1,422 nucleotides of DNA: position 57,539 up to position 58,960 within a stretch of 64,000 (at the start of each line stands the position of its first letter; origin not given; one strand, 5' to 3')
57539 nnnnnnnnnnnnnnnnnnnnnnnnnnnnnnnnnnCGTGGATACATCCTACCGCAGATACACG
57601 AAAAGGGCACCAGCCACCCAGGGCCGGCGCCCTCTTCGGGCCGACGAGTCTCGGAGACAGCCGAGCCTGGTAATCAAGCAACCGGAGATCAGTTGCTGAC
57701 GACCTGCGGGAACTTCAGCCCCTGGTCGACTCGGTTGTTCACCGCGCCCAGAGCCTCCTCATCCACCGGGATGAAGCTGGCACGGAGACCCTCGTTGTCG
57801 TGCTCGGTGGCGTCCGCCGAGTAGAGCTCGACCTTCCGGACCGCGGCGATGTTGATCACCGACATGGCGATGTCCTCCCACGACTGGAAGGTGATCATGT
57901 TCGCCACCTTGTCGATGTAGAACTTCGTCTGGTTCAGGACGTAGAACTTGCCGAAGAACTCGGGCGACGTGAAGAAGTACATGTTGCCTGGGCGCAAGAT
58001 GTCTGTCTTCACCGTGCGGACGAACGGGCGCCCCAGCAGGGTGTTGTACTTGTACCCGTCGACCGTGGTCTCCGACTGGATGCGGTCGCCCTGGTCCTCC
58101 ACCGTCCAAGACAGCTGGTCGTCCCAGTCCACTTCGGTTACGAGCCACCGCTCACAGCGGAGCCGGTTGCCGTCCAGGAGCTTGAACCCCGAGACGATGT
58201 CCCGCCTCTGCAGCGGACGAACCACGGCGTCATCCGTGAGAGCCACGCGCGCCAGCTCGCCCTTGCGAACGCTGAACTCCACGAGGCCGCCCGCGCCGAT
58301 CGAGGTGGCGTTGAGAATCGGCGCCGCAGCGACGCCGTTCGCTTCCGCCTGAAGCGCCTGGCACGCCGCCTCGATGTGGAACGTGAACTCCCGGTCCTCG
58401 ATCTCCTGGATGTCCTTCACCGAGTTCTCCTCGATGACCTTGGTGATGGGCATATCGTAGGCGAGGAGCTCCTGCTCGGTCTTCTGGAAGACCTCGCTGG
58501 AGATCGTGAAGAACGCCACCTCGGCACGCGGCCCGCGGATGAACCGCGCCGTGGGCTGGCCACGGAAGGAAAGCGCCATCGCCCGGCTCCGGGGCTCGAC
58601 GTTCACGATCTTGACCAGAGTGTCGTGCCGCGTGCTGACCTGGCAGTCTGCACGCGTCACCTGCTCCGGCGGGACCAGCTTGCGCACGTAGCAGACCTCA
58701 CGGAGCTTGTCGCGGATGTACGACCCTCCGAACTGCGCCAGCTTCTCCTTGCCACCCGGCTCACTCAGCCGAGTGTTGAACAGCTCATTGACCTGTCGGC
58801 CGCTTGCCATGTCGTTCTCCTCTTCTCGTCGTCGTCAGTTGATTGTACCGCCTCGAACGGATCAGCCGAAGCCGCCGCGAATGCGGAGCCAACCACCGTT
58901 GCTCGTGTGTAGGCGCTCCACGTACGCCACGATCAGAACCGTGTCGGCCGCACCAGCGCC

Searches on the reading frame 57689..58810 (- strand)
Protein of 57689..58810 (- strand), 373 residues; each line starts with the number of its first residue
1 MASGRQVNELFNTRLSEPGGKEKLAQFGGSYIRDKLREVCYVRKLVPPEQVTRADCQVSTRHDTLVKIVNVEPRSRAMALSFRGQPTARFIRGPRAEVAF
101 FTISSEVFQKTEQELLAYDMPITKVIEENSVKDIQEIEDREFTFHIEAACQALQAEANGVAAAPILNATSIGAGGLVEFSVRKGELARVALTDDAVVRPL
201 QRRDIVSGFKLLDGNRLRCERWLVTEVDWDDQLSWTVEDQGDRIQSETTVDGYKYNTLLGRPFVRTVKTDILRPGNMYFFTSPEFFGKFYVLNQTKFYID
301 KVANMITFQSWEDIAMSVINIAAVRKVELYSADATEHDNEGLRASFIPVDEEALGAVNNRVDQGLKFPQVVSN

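Call 12: search_protein_families(library=phrogs, proteins=[window:57689-58810:-], max_evalue=0.001)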
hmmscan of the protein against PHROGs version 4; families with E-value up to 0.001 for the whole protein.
window:57689-58810:- (373 aa): 1 family
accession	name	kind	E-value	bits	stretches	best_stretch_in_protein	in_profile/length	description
phrog_2522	-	head and packaging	2.7e-05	24.4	1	74-327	102-315/318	major head protein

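Call 18: search_dna_similar(query=window:57689-58810:-, collection=phages, mode=protein, max_rows=15, max_evalue=0.001)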
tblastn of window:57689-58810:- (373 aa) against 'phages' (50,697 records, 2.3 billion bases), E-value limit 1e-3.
Records with a match: 4; places in all: 4; records where one place covers at least 80% of the query: 3.
Best place of each record, by identity: <60% 4.
By first word of the organism name: Vibrio 3; Salmonella 1.
By host as written in the record: - 3; Salmonella enterica subsp. enterica serovar Typhimurium ATCC 14028 1.
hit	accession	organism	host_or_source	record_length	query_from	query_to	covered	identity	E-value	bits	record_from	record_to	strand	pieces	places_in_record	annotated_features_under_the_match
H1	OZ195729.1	Vibrio phage D69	Seawater and oysters mix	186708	7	323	85%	26.3%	2e-15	84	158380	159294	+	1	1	hypothetical protein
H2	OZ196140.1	Vibrio phage D181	Seawater and oysters mix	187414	7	323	85%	26.3%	2e-15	84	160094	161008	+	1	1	hypothetical protein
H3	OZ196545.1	Vibrio phage D148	Seawater and oysters mix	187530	7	323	85%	26.3%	2e-15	84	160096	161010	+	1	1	hypothetical protein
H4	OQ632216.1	Salmonella phage Arash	Salmonella enterica subsp. enterica ...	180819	30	320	78%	28.2%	3e-23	107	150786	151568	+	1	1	major capsid protein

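Call 20: find_related_loci(query=window:57689-58810:-, collection=viral_contigs, flank=10000)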
Query window:57689-58810:- (373 aa) in viral_contigs; peptide patterns used: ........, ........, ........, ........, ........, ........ (x = any residue, [..] = any of these).
255 stretches matched a pattern; 250 encode a relative of the query (tblastn E <= 1e-3); the best 80 are kept; 80 distinct loci.
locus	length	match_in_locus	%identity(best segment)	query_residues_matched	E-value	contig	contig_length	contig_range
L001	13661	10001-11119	100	1-373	0e+0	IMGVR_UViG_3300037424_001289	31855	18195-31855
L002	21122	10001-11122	86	1-373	0e+0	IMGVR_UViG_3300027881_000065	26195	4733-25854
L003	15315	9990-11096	82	3-373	0e+0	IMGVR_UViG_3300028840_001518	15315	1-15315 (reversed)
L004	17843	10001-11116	80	1-373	0e+0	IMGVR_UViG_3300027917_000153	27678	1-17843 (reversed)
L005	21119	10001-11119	79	1-373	0e+0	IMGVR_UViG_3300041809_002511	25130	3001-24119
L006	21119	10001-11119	78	1-373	0e+0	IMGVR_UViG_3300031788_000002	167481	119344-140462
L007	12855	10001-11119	78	1-373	0e+0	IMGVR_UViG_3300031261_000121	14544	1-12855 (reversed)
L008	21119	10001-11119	78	1-373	0e+0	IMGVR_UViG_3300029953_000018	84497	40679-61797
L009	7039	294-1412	78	1-373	0e+0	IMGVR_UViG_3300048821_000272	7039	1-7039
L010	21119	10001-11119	78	1-373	0e+0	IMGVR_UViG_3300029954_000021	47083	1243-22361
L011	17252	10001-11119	78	1-373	0e+0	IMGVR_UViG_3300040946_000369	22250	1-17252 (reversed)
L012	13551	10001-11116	77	1-373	0e+0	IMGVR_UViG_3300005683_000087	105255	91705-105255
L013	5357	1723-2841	77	1-373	0e+0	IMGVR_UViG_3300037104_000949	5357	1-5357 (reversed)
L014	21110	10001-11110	78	1-370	0e+0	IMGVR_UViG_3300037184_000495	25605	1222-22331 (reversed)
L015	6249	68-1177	78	1-370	0e+0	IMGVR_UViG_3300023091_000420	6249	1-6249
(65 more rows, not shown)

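Call 88: find_related_loci(query=window:57689-58810:-, collection=genome_contigs, flank=3000)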
Query window:57689-58810:- (373 aa) in genome_contigs; peptide patterns used: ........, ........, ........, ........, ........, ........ (x = any residue, [..] = any of these).
147 stretches matched a pattern; 6 encode a relative of the query (tblastn E <= 1e-3); 6 distinct loci.
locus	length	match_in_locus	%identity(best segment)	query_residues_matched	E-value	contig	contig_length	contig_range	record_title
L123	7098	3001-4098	75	4-370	0e+0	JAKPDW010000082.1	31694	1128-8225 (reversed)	MAG: Deltaproteobacteria bacterium isolate JPMR_maxbin.080 k141_193146, whole genome shotgun sequence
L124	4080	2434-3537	73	4-371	0e+0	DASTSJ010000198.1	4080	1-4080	MAG TPA_asm: Edaphobacter sp. isolate SMAG_U2277 k141_756956, whole genome shotgun sequence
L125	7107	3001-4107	71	4-372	0e+0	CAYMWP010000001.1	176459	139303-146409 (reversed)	MAG TPA_asm: uncultured Anaerolineales bacterium isolate binchicken_co334_151 genome assembly, contig: NODE_58_length_17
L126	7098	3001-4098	68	7-370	5e-165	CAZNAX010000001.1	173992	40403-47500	MAG TPA_asm: uncultured Desulfatibacillum sp. isolate binchicken_co234_279 genome assembly, contig: NODE_8_length_173992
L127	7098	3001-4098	65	7-370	3e-162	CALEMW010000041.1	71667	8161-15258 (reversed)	MAG TPA_asm: uncultured bacterium isolate ERR2206774_bin.11_CONCOCT_v1.1_MAG genome assembly, contig: ERZ889078.96, whol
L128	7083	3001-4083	63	8-370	8e-151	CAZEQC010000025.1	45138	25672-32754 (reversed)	MAG TPA_asm: uncultured Anaerolineales bacterium isolate binchicken_co15_221 genome assembly, contig: NODE_263_length_45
